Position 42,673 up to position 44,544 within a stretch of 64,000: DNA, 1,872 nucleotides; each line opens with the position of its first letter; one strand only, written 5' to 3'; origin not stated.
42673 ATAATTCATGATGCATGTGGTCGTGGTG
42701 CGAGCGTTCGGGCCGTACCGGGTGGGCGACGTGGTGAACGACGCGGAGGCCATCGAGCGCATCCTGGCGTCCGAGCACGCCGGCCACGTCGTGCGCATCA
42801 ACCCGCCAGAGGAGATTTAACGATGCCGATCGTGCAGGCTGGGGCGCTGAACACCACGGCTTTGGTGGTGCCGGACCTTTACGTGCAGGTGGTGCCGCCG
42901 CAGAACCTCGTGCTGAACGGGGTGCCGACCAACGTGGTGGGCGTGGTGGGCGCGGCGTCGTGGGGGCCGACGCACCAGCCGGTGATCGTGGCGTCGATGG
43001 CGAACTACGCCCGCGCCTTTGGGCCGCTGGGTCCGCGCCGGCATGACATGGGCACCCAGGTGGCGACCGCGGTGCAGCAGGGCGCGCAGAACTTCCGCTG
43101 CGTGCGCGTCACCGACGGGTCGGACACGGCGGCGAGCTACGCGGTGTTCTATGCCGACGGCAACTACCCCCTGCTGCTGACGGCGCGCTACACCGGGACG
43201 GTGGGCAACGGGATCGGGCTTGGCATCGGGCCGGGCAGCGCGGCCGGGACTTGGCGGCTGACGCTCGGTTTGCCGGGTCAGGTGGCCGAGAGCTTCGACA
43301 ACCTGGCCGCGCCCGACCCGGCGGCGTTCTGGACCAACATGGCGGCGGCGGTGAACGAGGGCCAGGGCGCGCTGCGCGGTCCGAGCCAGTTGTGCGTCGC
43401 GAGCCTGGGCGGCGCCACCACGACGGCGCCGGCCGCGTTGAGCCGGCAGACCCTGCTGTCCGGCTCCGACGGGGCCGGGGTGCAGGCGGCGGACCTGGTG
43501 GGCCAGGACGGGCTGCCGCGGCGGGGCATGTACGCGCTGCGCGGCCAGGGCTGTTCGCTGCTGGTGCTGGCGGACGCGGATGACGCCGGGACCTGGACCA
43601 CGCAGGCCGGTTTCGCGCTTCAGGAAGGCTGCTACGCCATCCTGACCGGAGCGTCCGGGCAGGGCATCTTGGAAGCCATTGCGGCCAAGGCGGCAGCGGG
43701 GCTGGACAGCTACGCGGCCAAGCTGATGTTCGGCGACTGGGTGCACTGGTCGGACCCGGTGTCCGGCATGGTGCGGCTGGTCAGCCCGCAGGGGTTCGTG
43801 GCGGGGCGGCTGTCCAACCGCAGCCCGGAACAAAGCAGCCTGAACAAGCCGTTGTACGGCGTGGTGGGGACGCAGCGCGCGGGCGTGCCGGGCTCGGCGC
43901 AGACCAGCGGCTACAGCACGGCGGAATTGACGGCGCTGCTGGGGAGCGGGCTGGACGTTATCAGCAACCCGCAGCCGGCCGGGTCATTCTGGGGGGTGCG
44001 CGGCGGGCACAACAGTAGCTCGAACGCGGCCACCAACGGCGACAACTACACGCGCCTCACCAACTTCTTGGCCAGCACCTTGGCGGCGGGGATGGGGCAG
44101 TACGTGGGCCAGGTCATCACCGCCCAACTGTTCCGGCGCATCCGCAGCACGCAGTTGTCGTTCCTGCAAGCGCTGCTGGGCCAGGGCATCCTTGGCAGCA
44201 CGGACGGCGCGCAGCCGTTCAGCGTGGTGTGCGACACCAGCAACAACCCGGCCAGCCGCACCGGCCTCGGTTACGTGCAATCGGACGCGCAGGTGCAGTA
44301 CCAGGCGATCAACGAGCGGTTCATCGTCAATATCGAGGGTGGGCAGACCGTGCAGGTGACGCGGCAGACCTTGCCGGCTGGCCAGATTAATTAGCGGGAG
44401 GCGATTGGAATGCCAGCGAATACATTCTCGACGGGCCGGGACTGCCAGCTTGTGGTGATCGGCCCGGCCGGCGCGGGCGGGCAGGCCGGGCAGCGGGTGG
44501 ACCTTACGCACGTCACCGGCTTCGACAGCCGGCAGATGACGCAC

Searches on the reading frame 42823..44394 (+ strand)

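Call 27: search_protein_families(library=phrogs, proteins=[window:42823-44394:+], max_evalue=0.001)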
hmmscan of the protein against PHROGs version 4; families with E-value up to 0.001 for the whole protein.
window:42823-44394:+ (523 aa): 4 families
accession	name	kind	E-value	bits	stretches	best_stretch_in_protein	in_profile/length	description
phrog_23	-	tail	6.7e-41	141.5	1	1-506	9-462/496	tail sheath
phrog_17610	-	tail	2.5e-07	29.9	1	283-509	890-1109/1135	tail sheath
phrog_279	-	tail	2.8e-06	27.3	1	15-147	13-134/489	tail sheath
phrog_15814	-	unknown function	0.00011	21.4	1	29-103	20-93/738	-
